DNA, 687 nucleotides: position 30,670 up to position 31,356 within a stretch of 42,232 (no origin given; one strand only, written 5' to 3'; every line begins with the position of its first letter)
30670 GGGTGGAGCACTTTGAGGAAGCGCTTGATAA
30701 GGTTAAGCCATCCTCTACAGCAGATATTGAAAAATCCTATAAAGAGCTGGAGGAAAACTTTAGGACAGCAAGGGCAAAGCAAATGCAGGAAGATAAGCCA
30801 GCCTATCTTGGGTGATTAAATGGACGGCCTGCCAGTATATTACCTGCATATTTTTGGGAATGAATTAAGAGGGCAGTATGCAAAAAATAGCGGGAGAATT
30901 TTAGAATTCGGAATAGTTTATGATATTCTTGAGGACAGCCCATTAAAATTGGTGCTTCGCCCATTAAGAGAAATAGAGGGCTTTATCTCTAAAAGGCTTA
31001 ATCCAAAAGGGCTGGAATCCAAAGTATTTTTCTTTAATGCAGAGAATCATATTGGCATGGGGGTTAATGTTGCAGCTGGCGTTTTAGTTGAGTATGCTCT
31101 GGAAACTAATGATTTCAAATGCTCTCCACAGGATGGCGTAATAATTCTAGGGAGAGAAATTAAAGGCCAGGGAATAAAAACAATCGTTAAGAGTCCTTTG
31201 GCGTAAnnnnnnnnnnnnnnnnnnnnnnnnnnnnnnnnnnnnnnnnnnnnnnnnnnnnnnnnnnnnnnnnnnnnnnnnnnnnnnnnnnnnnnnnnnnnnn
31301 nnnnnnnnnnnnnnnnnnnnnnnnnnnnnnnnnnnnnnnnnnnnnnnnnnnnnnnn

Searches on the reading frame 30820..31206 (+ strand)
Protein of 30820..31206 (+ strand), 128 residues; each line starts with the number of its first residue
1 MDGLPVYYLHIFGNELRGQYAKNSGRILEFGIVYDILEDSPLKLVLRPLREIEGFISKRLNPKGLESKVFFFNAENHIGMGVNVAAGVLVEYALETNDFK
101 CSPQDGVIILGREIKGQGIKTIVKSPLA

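Call 27: search_protein_families(library=pfam, proteins=[window:30820-31206:+])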
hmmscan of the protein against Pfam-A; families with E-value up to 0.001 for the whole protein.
window:30820-31206:+ (128 aa): 0 families

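Call 54: find_encoding_contigs(protein=window:30820-31206:+, flank=10000, max_places=10)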
Protein window:30820-31206:+ (128 aa): no gene with exactly this product is on record in the collection.
